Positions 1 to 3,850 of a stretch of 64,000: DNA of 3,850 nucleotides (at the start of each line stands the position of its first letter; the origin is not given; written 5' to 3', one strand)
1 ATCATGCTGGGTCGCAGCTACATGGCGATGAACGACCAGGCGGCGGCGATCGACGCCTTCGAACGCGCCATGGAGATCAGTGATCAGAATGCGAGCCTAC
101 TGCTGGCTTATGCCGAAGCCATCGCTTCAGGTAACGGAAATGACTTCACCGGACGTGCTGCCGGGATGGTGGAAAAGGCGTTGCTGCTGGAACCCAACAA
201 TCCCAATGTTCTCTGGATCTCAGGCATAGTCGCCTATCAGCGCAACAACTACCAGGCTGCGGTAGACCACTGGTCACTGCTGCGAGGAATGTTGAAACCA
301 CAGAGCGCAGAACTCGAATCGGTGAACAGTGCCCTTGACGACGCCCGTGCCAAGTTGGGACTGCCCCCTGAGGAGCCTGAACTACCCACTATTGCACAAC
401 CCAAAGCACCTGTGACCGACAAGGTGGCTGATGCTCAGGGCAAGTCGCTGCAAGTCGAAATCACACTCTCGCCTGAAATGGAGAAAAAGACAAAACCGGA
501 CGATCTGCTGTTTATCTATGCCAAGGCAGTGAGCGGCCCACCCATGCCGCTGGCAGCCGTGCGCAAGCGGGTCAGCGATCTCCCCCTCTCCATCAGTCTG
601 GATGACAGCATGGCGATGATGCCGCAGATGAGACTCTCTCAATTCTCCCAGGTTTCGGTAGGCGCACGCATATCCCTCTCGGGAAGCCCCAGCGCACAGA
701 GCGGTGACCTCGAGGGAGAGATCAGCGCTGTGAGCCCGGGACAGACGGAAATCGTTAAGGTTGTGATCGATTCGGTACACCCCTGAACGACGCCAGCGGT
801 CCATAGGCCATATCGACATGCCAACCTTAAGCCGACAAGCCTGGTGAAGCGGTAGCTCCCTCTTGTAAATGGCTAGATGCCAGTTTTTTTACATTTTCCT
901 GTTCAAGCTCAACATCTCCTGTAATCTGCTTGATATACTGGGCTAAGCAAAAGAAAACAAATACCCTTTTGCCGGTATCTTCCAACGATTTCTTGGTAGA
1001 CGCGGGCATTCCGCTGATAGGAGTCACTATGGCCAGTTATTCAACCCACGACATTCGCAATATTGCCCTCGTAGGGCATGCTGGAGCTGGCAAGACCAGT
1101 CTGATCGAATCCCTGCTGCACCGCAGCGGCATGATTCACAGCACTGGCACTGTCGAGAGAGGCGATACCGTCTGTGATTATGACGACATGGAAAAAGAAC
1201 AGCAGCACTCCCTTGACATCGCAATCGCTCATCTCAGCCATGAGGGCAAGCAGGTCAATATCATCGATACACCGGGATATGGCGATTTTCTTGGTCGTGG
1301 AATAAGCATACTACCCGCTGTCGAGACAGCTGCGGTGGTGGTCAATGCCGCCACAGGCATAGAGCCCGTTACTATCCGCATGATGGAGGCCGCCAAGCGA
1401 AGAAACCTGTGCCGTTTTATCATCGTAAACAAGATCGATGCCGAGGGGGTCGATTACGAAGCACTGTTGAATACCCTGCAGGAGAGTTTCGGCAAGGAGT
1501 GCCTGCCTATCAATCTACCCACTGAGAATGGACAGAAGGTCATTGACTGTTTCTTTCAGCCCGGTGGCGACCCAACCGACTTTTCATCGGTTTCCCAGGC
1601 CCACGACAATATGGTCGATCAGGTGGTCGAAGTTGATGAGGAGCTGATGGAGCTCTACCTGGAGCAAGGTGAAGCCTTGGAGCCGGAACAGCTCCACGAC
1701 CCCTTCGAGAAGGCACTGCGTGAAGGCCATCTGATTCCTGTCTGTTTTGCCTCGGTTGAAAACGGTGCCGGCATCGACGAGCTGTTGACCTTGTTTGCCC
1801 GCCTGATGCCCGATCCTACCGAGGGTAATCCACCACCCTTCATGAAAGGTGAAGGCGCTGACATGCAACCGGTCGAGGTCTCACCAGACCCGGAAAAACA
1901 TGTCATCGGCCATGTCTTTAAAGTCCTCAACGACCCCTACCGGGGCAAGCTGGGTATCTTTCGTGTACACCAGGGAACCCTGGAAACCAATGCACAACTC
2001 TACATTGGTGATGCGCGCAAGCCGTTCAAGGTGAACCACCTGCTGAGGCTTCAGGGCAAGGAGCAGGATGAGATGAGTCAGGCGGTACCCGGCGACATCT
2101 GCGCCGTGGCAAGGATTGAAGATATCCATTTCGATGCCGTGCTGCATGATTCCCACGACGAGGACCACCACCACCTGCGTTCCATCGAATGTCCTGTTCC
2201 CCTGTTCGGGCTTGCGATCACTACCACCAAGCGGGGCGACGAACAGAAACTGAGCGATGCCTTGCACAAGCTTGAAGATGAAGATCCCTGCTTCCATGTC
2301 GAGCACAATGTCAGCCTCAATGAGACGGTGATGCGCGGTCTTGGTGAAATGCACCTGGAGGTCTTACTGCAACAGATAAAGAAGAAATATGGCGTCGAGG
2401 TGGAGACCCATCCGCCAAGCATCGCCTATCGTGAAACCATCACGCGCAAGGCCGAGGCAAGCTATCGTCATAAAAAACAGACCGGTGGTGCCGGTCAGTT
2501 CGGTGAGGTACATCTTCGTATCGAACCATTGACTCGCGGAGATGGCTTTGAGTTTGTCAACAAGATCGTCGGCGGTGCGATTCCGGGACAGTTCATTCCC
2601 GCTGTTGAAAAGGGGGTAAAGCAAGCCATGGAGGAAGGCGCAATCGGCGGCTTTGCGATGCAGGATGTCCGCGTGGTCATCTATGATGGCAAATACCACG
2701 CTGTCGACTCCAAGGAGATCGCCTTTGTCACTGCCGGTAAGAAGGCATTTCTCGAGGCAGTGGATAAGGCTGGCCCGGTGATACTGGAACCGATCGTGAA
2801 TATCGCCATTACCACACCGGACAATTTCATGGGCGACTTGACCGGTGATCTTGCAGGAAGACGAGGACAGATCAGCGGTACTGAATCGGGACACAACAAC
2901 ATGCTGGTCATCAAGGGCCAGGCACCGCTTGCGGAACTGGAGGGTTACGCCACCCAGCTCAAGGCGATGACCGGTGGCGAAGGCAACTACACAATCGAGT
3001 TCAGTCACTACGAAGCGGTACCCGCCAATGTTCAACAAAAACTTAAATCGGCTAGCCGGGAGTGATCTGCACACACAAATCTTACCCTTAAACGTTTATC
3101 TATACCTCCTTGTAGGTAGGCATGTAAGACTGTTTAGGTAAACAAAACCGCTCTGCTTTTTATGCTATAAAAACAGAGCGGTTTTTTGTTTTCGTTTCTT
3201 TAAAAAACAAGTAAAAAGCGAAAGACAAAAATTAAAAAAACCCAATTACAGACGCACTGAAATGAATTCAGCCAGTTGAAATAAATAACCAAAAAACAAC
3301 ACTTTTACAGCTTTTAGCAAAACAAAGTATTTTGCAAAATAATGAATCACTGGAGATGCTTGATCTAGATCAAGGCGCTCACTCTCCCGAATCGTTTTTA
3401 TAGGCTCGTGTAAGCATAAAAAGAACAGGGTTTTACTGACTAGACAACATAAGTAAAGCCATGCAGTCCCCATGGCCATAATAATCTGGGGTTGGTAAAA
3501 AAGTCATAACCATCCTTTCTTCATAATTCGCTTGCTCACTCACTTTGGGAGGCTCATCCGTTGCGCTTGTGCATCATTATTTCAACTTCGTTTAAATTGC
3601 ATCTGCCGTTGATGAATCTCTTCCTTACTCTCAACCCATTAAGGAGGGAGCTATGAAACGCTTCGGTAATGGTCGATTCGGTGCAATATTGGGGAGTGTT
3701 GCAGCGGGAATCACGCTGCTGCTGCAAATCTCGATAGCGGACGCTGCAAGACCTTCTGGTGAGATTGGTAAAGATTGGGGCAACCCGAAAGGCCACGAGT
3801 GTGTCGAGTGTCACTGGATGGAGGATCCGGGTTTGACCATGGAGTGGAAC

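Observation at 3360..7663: FNR-boxed operon joining an HAO-family octaheme cytochrome to sulfide dehydrogenase FccAB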

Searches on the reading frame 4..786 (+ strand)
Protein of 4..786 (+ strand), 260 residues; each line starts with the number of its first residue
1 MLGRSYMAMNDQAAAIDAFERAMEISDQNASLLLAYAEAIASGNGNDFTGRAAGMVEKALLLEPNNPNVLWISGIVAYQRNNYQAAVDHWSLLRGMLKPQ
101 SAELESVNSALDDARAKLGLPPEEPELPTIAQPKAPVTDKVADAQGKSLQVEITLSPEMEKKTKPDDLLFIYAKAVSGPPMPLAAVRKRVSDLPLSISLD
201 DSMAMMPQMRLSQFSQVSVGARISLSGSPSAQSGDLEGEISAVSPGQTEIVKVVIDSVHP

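Call 3: search_protein_families(library=pfam, proteins=[window:4-786:+], max_evalue=0.01)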
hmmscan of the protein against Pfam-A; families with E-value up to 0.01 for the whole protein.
window:4-786:+ (260 aa): 12 families
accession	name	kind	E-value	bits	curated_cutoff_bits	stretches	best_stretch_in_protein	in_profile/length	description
PF23892.1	Ig_CycH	-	4.2e-41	139.5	27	1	149-256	1-108/108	Cytochrome c-type biogenesis protein H Ig-like domain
PF23914.1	TPR_CcmH_CycH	-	3e-19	69.9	42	1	1-102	55-156/158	Cytochrome c-type biogenesis protein H TPR domain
PF07719.23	TPR_2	-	2.5e-07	30.7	27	1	2-29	7-34/34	Tetratricopeptide repeat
PF00515.34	TPR_1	-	1.5e-05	25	27.8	0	2-26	7-31/34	Tetratricopeptide repeat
PF13432.12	TPR_16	-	2e-05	25.4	32.7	0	50-88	14-52/65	Tetratricopeptide repeat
PF14559.12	TPR_19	-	0.00021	22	25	0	7-39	2-34/68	Tetratricopeptide repeat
PF13414.12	TPR_11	-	0.00022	21.3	26.8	0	3-37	1-35/42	TPR repeat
PF13181.12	TPR_8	-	0.00045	20.6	25.7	1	1-28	6-33/34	Tetratricopeptide repeat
PF13371.12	TPR_9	-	0.0013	19.1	35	0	51-88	13-50/73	Tetratricopeptide repeat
PF13428.12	TPR_14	-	0.0023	18.9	23.5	0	2-39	7-44/44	Tetratricopeptide repeat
PF13174.12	TPR_6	-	0.0073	17.3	26.3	0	1-22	5-26/33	Tetratricopeptide repeat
PF13424.12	TPR_12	-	0.0098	16.5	30.1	0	2-26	51-75/77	Tetratricopeptide repeat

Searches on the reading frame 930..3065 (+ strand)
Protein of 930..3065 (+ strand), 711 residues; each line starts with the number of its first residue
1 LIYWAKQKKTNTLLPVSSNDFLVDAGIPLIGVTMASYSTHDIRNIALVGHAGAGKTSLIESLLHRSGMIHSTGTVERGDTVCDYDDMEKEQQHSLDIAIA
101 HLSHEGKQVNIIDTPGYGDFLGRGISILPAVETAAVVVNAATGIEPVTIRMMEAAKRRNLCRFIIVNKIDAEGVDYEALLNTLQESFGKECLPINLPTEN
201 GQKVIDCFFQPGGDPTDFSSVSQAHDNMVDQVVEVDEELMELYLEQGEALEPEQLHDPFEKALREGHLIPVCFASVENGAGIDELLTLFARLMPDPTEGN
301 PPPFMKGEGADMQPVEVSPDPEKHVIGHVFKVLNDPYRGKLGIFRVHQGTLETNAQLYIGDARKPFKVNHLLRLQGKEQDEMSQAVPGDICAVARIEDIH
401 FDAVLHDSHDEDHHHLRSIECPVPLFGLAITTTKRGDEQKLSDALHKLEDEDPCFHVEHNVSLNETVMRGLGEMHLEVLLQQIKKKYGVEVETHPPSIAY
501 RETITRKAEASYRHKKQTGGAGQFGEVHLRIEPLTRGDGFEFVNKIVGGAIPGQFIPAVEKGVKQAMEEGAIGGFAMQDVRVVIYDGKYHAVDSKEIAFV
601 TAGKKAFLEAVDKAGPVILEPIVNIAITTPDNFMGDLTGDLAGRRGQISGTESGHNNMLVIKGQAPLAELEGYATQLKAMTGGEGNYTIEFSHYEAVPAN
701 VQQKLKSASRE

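Call 3: search_protein_families(library=pfam, proteins=[window:930-3065:+], max_evalue=0.01)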
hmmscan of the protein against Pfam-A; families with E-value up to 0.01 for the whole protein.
window:930-3065:+ (711 aa): 13 families
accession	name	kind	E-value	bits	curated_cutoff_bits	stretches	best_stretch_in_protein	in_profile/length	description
PF03764.24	EFG_IV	-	6e-42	142.7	24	1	496-614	1-120/121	Elongation factor G, domain IV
PF00009.33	GTP_EFTU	-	2.8e-35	122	26.5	1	41-294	2-187/188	Elongation factor Tu GTP binding domain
PF00679.30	EFG_C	-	3e-26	91.7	27.9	1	618-704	2-88/89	Elongation factor G C-terminus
PF14492.12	EFG_III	-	5.4e-23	81.3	27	1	422-494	2-74/75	Elongation Factor G, domain III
PF22042.2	EF-G_D2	-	3.7e-12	46.6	27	1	327-396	4-71/84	Elongation factor G domain 2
PF03144.31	GTP_EFTU_D2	-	1.1e-06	29.4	30.3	1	339-399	1-66/73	Elongation factor Tu domain 2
PF01926.29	MMR_HSR1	-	1.2e-06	29.1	21.9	1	44-168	1-113/113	50S ribosome-binding GTPase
PF00735.24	Septin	-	3.3e-06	27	26.2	1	44-121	6-76/280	Septin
PF16658.11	RF3_C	-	6.3e-05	23.2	40.1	1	437-510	22-95/132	Class II release factor RF3, C-terminal domain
PF00350.29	Dynamin_N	-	0.0001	22.8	27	1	45-91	1-47/168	Dynamin family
PF03193.22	RsgA_GTPase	-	0.0014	18.9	30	0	43-66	107-130/174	RsgA GTPase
PF00005.33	ABC_tran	-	0.0016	19.5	25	1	43-103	12-65/137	ABC transporter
PF13191.12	AAA_16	-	0.0057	17.6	32.6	0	38-65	20-47/167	AAA ATPase domain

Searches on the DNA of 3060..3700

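Call 45: search_rna_families(source=window, start=3060, end=3700, threshold=evalue, max_evalue=1)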
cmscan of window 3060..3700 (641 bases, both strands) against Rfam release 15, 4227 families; matches with E-value up to 1: 11.
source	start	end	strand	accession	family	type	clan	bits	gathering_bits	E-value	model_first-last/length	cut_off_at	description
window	3137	3198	+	RF04343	Plastid-psbA-2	Cis-reg;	CL00153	28.6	55.8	0.0026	1-60/60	no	Plastid-psbA-2 3UTR RNA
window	3140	3234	-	RF04342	Plastid-psbA-1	Cis-reg;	CL00153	24.9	54.3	0.68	24-114/114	no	Plastid-psbA-1 3UTR RNA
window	3137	3196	+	RF03815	mir-3051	Gene; miRNA;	-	21.9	100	0.37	1-77/77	no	mir-3051 microRNA precursor family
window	3141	3188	-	RF04099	MIR837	Gene; miRNA;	-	21.5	117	0.11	1-122/122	no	MIR837 microRNA precursor family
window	3495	3564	+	RF00306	snoZ178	Gene; snRNA; snoRNA; CD-box;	-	21.2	100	0.068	1-152/152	no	Small nucleolar RNA Z178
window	3111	3201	+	RF01770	rimP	Cis-reg; leader;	-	20.6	47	0.8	1-102/102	no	Gammaprotebacteria rimP leader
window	3140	3217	-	RF02618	SSRC34_2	Gene; sRNA;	-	20.3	48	0.91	1-125/125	no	Streptococcus sRNA 34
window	3163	3280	+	RF02670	scaDm46E3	Gene; snRNA; snoRNA; scaRNA;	-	17.9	61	0.28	1-137/137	no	small Cajal body-specific RNA Dm46E3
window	3093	3242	-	RF01794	sok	Gene; antitoxin;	-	16.3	59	0.31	1-157/157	no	sok antitoxin (CssrC)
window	3149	3224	-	RF02799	CssrB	Gene; sRNA;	-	15.8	76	0.98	1-180/180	no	Chromosome-encoded Shigella sRNA B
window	3149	3209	+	RF02610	BSR0709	Gene; sRNA;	-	12.6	382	0.49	1-318/318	no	Brucella sRNA 0709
